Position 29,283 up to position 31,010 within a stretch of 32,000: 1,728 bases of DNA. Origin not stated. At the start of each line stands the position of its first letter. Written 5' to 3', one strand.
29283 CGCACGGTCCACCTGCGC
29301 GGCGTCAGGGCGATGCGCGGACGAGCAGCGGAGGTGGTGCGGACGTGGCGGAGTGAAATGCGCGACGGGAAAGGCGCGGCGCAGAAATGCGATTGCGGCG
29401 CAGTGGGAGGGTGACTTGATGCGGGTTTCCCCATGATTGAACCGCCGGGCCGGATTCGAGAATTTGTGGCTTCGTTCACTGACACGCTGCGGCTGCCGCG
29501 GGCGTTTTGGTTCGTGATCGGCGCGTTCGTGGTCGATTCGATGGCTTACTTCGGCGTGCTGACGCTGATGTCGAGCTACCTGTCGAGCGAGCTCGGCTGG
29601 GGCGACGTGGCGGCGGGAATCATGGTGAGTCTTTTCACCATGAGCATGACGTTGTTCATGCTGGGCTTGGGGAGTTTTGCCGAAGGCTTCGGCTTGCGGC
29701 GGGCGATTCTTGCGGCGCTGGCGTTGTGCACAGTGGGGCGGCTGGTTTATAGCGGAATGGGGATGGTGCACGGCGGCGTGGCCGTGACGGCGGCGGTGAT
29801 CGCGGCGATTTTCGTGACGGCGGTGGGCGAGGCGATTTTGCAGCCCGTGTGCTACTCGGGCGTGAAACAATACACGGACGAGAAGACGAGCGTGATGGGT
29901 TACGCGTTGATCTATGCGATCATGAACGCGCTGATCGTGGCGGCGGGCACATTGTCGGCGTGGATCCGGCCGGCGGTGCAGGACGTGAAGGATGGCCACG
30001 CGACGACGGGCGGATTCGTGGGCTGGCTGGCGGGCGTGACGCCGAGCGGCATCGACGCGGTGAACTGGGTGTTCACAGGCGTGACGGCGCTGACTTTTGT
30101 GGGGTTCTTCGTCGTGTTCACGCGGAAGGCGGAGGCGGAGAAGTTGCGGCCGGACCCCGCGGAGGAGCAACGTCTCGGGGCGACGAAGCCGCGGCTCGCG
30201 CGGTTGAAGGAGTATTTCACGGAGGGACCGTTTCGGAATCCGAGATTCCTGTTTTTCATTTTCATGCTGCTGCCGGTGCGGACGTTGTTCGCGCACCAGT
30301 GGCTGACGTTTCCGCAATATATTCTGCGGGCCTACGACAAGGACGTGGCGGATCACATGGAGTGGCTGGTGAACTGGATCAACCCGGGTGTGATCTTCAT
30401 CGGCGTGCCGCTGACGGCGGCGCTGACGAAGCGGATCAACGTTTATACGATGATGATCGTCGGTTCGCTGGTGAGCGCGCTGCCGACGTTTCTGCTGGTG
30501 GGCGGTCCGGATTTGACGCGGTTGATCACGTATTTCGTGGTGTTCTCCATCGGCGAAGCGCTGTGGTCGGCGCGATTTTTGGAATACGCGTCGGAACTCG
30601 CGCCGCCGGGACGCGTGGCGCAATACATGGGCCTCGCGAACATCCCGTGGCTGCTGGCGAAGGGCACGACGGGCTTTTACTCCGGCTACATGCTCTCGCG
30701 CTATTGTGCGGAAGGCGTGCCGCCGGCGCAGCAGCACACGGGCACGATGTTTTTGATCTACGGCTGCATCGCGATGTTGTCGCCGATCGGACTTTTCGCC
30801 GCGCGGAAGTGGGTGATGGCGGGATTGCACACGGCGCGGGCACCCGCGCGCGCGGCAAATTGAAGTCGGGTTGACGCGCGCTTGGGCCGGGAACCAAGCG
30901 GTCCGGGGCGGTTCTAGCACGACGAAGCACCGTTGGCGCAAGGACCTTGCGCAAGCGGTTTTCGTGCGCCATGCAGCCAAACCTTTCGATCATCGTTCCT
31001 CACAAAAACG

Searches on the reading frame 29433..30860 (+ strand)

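Call 7: search_protein_families(library=pfam, proteins=[window:29433-30860:+], max_evalue=0.001)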
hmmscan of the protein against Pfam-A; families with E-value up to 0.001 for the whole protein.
window:29433-30860:+ (476 aa): 1 family
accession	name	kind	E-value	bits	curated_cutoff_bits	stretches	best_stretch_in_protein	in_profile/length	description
PF07690.21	MFS_1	-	2.1e-21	76.7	33.4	2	31-404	4-337/347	Major Facilitator Superfamily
